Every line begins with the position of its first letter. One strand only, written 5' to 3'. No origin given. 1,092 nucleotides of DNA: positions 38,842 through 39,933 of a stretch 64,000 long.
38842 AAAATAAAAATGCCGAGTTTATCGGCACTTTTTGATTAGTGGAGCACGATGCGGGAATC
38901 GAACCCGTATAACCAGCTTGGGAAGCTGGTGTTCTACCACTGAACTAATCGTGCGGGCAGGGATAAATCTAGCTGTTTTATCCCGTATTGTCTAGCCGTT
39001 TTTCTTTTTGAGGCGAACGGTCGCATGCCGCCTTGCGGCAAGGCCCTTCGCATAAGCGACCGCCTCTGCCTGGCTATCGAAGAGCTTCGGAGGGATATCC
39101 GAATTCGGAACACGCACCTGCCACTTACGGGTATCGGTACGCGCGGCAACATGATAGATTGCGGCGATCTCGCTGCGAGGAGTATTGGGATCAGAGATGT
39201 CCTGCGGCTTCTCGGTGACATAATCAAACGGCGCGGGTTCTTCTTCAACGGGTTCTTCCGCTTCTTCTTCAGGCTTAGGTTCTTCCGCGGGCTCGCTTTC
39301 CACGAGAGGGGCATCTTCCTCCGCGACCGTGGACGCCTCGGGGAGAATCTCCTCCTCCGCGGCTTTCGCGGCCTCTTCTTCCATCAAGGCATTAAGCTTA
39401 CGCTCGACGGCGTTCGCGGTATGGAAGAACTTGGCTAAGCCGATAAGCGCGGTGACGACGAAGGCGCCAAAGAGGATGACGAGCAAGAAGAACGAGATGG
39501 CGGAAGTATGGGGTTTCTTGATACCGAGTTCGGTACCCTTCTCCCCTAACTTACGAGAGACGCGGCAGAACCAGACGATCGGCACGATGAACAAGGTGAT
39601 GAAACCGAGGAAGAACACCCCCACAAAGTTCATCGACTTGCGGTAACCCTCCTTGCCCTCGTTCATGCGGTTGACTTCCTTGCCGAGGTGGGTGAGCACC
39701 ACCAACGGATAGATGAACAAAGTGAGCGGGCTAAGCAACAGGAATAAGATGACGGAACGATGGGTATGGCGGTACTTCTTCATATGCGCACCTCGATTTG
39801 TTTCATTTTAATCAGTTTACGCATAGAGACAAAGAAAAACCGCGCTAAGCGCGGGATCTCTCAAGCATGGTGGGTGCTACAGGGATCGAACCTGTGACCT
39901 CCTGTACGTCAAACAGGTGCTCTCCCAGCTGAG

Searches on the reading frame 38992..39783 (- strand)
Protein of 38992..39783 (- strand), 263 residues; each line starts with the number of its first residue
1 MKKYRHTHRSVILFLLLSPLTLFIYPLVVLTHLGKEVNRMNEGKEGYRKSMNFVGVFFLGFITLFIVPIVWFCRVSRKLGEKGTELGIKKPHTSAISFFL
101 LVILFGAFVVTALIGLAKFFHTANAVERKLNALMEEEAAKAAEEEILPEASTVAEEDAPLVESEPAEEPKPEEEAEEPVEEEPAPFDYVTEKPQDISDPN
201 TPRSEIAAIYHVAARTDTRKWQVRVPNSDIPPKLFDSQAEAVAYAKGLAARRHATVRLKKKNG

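Call 10: search_protein_families(library=pfam, proteins=[window:38992-39783:-], max_evalue=0.01)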
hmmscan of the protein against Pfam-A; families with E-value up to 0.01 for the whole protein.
window:38992-39783:- (263 aa): 2 families
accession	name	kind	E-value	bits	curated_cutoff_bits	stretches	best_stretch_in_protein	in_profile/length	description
PF14018.11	DUF4234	-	3e-12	46.9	25.3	1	9-80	1-69/70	Domain of unknown function (DUF4234)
PF09954.14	DUF2188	-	1.2e-09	38.7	22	1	210-263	1-54/62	Uncharacterized protein conserved in bacteria (DUF2188)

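Call 11: find_encoding_contigs(protein=window:38992-39783:-, flank=10000, max_places=10)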
Protein window:38992-39783:- (263 aa): 19 contigs read that carry it; 6 places shown.
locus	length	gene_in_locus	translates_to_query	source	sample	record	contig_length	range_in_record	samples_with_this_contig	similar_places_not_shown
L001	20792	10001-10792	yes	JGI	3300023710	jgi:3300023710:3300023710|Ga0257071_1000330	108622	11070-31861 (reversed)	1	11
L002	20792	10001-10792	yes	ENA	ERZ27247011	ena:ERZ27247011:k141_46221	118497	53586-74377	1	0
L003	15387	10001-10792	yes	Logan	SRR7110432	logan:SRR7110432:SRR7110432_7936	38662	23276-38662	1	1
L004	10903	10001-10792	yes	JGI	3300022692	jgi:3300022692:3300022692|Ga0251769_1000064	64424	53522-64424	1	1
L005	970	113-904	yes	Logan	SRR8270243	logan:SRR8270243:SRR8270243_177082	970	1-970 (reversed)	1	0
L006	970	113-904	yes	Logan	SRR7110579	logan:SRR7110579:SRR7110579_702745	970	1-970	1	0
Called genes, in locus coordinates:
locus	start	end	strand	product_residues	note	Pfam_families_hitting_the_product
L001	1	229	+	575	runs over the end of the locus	PF00664:ABC_membrane, PF00005:ABC_tran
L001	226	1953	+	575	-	PF00664:ABC_membrane, PF00005:ABC_tran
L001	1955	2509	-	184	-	PF00583:Acetyltransf_1, PF13673:Acetyltransf_10 (faint), PF13508:Acetyltransf_7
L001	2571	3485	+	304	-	PF03852:Vsr, PF04480:DUF559 (weak), PF00293:NUDIX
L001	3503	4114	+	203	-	-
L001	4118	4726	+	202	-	PF00293:NUDIX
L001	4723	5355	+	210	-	-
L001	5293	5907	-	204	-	-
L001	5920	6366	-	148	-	PF00583:Acetyltransf_1, PF13673:Acetyltransf_10, PF13508:Acetyltransf_7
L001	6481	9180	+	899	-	PF00690:Cation_ATPase_N, PF00122:E1-E2_ATPase, PF00702:Hydrolase, PF13246:Cation_ATPase, PF00689:Cation_ATPase_C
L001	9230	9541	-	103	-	PF06961:DUF1294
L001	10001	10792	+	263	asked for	PF14018:DUF4234, PF09954:DUF2188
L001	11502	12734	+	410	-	PF01381:HTH_3, PF12844:HTH_19 (faint), PF13560:HTH_31 (weak), PF17761:DUF1016_N, PF06250:YhcG_C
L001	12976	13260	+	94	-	-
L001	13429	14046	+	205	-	-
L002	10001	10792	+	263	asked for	PF14018:DUF4234, PF09954:DUF2188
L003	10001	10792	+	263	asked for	PF14018:DUF4234, PF09954:DUF2188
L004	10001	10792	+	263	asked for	PF14018:DUF4234, PF09954:DUF2188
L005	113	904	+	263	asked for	PF14018:DUF4234, PF09954:DUF2188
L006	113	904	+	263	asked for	PF14018:DUF4234, PF09954:DUF2188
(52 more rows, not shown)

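Call 12: find_related_loci(query=window:38992-39783:-, collection=genome_contigs, flank=10000)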
Query window:38992-39783:- (263 aa) in genome_contigs; peptide patterns used: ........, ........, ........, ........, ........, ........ (x = any residue, [..] = any of these).
599 stretches matched a pattern (row limit reached: there are more); 2 encode a relative of the query (tblastn E <= 1e-3); 2 distinct loci.
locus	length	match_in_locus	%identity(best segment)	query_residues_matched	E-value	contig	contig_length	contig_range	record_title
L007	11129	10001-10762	63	1-260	4e-86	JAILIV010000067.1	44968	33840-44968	MAG: Bacilli bacterium isolate RUI159 k141_3039061_flag=0_multi=29.7927_len=44968, whole genome shotgun sequence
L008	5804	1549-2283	57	1-260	2e-80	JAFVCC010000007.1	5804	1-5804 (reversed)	MAG: Bacilli bacterium isolate RGIG5035 Roe_deer_Rumen.Co__c34622, whole genome shotgun sequence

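Call 18: search_protein_families(library=pfam, proteins=[L008:2713-4953:-, L008:2406-2807:+, L008:4946-5224:-, L008:5517-5801:-], max_evalue=0.01)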
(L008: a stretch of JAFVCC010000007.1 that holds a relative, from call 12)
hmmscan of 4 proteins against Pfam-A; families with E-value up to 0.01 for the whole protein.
L008:2713-4953:- (746 aa): 4 families
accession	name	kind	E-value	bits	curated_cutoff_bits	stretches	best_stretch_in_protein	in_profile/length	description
PF01055.32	Glyco_hydro_31_2nd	-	7.9e-105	351.2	23.5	1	251-564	3-327/328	Glycosyl hydrolases family 31 TIM-barrel domain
PF21365.3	Glyco_hydro_31_3rd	-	1.6e-17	64.2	24.4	1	573-657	1-87/87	Glycosyl hydrolase family 31 C-terminal domain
PF13802.12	Gal_mutarotas_2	-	1.1e-16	62.1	27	1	76-208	38-184/184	Glycosyl hydrolase 31 N-terminal galactose mutarotase-like domain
PF17137.9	DUF5110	-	6.2e-07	29.8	27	1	673-719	4-49/71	Domain of unknown function (DUF5110)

L008:2406-2807:+ (133 aa): 0 families

L008:4946-5224:- (92 aa): 0 families

L008:5517-5801:- (94 aa): 0 families

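Call 28: find_homologous_proteins(query=window:38992-39783:-, max_evalue=1e-10)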
Query window:38992-39783:- (263 aa): 30 proteins with E <= 1e-10 among 6145 candidates.
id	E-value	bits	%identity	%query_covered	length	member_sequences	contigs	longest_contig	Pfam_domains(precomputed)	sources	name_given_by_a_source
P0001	1.3e-156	538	90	100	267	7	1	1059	PF14018.12,PF09954.15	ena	-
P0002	6.7e-107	375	63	99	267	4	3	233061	PF14018.12,PF09954.15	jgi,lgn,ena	-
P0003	1.7e-102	360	65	99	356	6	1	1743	PF14018.12,PF09954.15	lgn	-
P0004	1.3e-89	318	56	98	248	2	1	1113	PF14018.12,PF09954.15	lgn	-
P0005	7.8e-86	306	56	99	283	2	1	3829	PF14018.12,PF09954.15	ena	-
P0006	5.5e-84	300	53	99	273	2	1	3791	PF14018.12,PF09954.15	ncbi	-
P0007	2.2e-82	295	57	99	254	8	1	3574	PF14018.12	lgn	-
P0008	4.6e-82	293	54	99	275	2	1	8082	PF14018.12,PF09954.15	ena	-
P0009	7.5e-82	293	54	99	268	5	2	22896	PF14018.12,PF09954.15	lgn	-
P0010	8.0e-82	293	53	99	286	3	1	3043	PF14018.12,PF09954.15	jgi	-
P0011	1.5e-81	292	51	99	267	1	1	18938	PF14018.12,PF09954.15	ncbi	-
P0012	8.7e-81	289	51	99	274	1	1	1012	PF14018.12,PF09954.15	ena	-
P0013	1.7e-80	288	52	99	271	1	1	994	PF14018.12,PF09954.15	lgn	-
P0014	2.0e-80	288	53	99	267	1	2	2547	PF14018.12,PF09954.15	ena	-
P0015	2.6e-80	288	54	99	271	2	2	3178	PF14018.12,PF09954.15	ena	-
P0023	1.4e-72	262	49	99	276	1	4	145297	PF14018.12,PF09954.15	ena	-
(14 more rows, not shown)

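Call 29: find_encoding_contigs(protein=P0002, flank=10000, max_places=4)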
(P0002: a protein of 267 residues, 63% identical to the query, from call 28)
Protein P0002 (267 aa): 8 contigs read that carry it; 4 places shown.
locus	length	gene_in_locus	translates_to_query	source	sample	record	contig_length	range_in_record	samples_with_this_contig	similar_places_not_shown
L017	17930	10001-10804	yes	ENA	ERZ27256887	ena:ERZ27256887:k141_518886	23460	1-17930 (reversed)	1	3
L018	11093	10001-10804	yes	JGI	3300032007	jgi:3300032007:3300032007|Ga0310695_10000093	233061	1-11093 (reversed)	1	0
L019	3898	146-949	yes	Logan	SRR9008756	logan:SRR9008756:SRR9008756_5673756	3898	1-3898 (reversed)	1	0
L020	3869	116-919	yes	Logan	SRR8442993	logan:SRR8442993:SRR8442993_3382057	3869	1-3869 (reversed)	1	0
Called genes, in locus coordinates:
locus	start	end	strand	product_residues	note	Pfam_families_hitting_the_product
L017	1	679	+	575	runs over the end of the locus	PF00664:ABC_membrane, PF00005:ABC_tran, PF02463:SMC_N (faint)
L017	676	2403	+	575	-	PF00664:ABC_membrane, PF00005:ABC_tran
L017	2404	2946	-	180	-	-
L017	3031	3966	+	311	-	PF03852:Vsr, PF04480:DUF559 (weak), PF00293:NUDIX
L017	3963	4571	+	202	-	-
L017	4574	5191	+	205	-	PF00293:NUDIX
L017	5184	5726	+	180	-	-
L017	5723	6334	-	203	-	-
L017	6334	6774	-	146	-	PF00583:Acetyltransf_1, PF13673:Acetyltransf_10, PF21926:FeeM (faint), PF13508:Acetyltransf_7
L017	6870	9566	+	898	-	PF00690:Cation_ATPase_N, PF00122:E1-E2_ATPase, PF00702:Hydrolase, PF13246:Cation_ATPase, PF00689:Cation_ATPase_C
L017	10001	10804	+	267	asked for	PF14018:DUF4234, PF09954:DUF2188 (weak)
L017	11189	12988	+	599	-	PF03235:GmrSD_N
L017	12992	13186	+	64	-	PF01381:HTH_3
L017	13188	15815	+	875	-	PF12161:HsdM_N, PF02384:N6_Mtase, PF07669:Eco57I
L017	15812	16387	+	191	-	PF01420:Methylase_S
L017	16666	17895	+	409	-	PF00589:Phage_integrase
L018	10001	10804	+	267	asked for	PF14018:DUF4234, PF09954:DUF2188 (weak)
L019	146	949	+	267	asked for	PF14018:DUF4234, PF09954:DUF2188 (weak)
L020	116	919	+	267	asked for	PF14018:DUF4234, PF09954:DUF2188 (weak)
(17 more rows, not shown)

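Call 30: find_encoding_contigs(protein=P0023, flank=10000, max_places=4)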
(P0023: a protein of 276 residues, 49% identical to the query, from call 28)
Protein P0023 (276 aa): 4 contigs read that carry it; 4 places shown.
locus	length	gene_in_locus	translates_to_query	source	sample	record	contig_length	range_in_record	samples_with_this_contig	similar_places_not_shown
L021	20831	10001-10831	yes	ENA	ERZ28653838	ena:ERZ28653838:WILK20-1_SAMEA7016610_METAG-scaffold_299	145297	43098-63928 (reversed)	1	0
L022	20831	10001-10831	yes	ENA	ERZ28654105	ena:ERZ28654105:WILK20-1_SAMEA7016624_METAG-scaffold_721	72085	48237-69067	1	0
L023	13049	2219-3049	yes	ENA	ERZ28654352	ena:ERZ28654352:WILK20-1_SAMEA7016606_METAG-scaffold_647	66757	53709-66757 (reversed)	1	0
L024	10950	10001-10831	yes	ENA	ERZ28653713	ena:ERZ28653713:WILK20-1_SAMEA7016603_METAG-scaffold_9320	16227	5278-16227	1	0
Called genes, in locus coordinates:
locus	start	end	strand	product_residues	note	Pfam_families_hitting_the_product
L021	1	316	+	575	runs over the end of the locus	PF00664:ABC_membrane, PF00005:ABC_tran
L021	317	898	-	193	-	PF00583:Acetyltransf_1, PF13508:Acetyltransf_7 (weak)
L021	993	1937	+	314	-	PF03852:Vsr, PF04480:DUF559, PF00293:NUDIX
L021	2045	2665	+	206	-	-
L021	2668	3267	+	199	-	PF00293:NUDIX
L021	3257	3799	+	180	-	-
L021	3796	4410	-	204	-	-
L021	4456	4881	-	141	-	PF00583:Acetyltransf_1, PF13673:Acetyltransf_10, PF13508:Acetyltransf_7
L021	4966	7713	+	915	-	PF00690:Cation_ATPase_N, PF00122:E1-E2_ATPase, PF00702:Hydrolase, PF13246:Cation_ATPase, PF00689:Cation_ATPase_C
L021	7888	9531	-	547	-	PF02743:dCache_1, PF22673:MCP-like_PDC_1, PF00672:HAMP, PF00990:GGDEF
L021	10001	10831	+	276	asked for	PF14018:DUF4234, PF09954:DUF2188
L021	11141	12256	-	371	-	-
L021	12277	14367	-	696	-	-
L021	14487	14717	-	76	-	-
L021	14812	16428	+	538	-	-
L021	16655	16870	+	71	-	-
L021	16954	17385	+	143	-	-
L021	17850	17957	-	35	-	-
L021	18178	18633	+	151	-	-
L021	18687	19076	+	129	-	-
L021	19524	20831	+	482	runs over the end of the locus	PF04055:Radical_SAM, PF13186:SPASM (weak)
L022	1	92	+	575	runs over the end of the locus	PF00664:ABC_membrane, PF00005:ABC_tran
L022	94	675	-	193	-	PF00583:Acetyltransf_1, PF13508:Acetyltransf_7 (weak)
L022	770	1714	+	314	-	PF03852:Vsr, PF04480:DUF559, PF00293:NUDIX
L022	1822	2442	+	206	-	-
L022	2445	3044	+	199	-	PF00293:NUDIX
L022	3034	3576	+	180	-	-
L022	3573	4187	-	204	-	-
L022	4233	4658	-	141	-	PF00583:Acetyltransf_1, PF13673:Acetyltransf_10, PF13508:Acetyltransf_7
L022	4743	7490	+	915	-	PF00690:Cation_ATPase_N, PF00122:E1-E2_ATPase, PF00702:Hydrolase, PF13246:Cation_ATPase, PF00689:Cation_ATPase_C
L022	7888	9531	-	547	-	PF02743:dCache_1, PF22673:MCP-like_PDC_1, PF00672:HAMP, PF00990:GGDEF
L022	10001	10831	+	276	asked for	PF14018:DUF4234, PF09954:DUF2188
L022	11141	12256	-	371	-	-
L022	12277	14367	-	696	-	-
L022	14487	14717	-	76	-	-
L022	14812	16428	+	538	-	-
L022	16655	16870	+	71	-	-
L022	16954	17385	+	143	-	-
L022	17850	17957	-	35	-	-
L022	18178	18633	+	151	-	-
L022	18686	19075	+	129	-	-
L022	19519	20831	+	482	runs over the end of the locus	PF04055:Radical_SAM, PF13186:SPASM (weak)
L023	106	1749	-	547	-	PF02743:dCache_1, PF22673:MCP-like_PDC_1, PF00672:HAMP, PF00990:GGDEF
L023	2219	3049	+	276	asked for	PF14018:DUF4234, PF09954:DUF2188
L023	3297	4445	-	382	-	PF00589:Phage_integrase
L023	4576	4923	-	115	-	PF01381:HTH_3 (weak), PF12844:HTH_19 (weak), PF13443:HTH_26 (weak)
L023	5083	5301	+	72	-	PF05339:DUF739, PF01381:HTH_3 (weak)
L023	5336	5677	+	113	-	-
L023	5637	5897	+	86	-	-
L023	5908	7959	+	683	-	PF02463:SMC_N (weak), PF13175:AAA_15 (faint)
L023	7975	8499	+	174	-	PF11195:Tad2-like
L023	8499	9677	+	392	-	-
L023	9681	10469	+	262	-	PF00753:Lactamase_B, PF23023:Anti-Pycsar_Apyc1 (faint), PF12706:Lactamase_B_2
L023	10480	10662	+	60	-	-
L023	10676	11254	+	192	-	-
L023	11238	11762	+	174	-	-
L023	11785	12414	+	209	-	-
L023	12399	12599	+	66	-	-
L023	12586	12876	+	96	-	-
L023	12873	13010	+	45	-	-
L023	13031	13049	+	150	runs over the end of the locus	-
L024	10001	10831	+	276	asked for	PF14018:DUF4234, PF09954:DUF2188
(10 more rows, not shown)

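Call 31: find_encoding_contigs(protein=P0009, flank=10000, max_places=3)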
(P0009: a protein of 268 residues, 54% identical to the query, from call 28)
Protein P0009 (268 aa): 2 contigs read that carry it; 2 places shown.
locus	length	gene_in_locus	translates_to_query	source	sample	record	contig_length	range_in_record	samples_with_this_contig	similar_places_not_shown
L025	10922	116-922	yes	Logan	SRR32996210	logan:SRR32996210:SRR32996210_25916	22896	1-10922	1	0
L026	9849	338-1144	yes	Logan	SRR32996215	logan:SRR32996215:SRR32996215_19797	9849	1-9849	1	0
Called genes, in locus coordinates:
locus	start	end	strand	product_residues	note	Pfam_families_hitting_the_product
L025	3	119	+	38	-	?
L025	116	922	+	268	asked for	PF14018:DUF4234, PF09954:DUF2188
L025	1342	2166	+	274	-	PF02457:DAC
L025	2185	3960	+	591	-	PF13230:GATase_4 (weak), PF13522:GATase_6, PF13537:GATase_7, PF01380:SIS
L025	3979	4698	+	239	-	PF01048:PNP_UDP_1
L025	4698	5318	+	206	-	-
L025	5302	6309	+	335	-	-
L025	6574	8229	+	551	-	PF00749:tRNA-synt_1c, PF19269:Anticodon_2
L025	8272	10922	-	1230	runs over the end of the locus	PF01590:GAF (weak), PF00990:GGDEF, PF00563:EAL, PF00990:GGDEF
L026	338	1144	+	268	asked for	PF14018:DUF4234, PF09954:DUF2188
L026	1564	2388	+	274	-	PF02457:DAC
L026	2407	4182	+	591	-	PF13230:GATase_4 (weak), PF13522:GATase_6, PF13537:GATase_7, PF01380:SIS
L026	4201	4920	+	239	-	PF01048:PNP_UDP_1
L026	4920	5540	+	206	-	-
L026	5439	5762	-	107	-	-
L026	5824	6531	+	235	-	-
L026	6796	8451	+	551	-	PF00749:tRNA-synt_1c, PF19269:Anticodon_2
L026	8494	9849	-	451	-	?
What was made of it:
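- On tRNA-integrated genomic island (Islander criteria): L025 and L026 have housekeeping genes after the tRNA (call 31).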

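Call 37: find_related_loci(query=L023:3297-4445:-, collection=viral_contigs, flank=3000)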
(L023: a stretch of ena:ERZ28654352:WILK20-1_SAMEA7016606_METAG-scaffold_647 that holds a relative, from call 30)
Query L023:3297-4445:- (382 aa) in viral_contigs; peptide patterns used: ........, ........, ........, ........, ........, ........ (x = any residue, [..] = any of these).
4 stretches matched a pattern, but none encodes a relative of the query by tblastn (E <= 1e-3).

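Call 53: search_protein_families(library=pfam, proteins=[L017:16666-17895:+, L023:3297-4445:-], max_evalue=0.01)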
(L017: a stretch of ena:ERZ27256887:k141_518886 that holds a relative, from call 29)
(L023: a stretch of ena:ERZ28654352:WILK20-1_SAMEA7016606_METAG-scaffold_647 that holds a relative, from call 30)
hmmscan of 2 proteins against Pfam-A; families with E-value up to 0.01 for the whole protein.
L017:16666-17895:+ (409 aa): 1 family
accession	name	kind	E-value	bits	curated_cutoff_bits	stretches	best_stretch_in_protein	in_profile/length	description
PF00589.27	Phage_integrase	-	8e-19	68.5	27.1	1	217-390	2-168/172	Phage integrase family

L023:3297-4445:- (382 aa): 1 family
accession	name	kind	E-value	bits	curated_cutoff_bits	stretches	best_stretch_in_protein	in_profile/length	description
PF00589.27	Phage_integrase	-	7.1e-15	55.6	27.1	1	197-365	19-169/172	Phage integrase family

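Call 61: search_protein_families(library=pfam, proteins=[L021:11141-12256:-, L021:12277-14367:-, L021:14812-16428:+, L021:18178-18633:+], max_evalue=0.01)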
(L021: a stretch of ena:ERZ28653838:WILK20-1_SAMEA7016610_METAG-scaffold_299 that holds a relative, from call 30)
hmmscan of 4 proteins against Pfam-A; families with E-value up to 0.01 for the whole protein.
L021:11141-12256:- (371 aa): 0 families

L021:12277-14367:- (696 aa): 1 family
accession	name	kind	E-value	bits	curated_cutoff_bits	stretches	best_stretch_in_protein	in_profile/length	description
PF01764.32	Lipase_3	-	0.00078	19.8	22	1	185-308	31-136/140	Lipase (class 3)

L021:14812-16428:+ (538 aa): 0 families

L021:18178-18633:+ (151 aa): 0 families

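Call 85: search_dna_similar(query=L023:3297-4445:-, collection=phages, mode=protein, max_rows=8)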
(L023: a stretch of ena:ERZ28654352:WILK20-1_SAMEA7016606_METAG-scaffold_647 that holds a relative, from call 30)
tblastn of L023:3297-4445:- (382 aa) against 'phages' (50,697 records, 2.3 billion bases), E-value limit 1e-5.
Records with a match: 218; places in all: 221; records where one place covers at least 80% of the query: 73.
Best place of each record, by identity: <60% 218.
By first word of the organism name: Streptococcus 137; Bacteriophage 25; Lactobacillus 12; Bacillus 9; Enterococcus 8; Mycobacterium 5; Clostridioides 5; Thermus 4; Lactococcus 3; Clostridium 3; and 6 more.
By host as written in the record: - 32; Streptococcus pyogenes MGAS315 4; Streptococcus mitis 4; Lactobacillus helveticus 3; Streptococcus mitis B9 3; Enterococcus faecalis 3; Streptococcus pyogenes 3; Streptococcus parauberis NCFD_2020 3; and 143 more.
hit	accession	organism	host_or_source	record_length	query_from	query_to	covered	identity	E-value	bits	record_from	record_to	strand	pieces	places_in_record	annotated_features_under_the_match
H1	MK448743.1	Streptococcus phage Javan371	Streptococcus parasanguinis 318_SPAR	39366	21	372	92%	27.4%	1e-9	66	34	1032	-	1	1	integrase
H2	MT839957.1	Bacteriophage sp.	human fecal samples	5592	40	364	85%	28.9%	9e-18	91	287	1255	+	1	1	record has no annotation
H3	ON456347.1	Gordonia phage Finkle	Gordonia terrae 3612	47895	37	362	85%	27.9%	6e-7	57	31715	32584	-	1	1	45: tyrosine integrase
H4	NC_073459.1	Gordonia phage Finkle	Gordonia terrae 3612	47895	37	362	85%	27.9%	6e-7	57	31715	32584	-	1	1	45: tyrosine integrase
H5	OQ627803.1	Lactobacillus phage CR191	Lactobacillus helveticus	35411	1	363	95%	24.6%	1e-9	66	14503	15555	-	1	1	putative integrase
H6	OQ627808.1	Lactobacillus phage T280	Lactobacillus helveticus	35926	1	363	95%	24.6%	1e-9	66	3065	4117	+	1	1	site-specific recombinase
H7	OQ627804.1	Lactobacillus phage CV244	Lactobacillus helveticus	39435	1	363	95%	24.6%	1e-9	66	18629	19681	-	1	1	site-specific recombinase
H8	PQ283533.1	Enterococcus phage vB_ElaS_B1578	Enterococcus sp. VKM B-1578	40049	27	376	92%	25.4%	2e-13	78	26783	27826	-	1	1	site-specific integrase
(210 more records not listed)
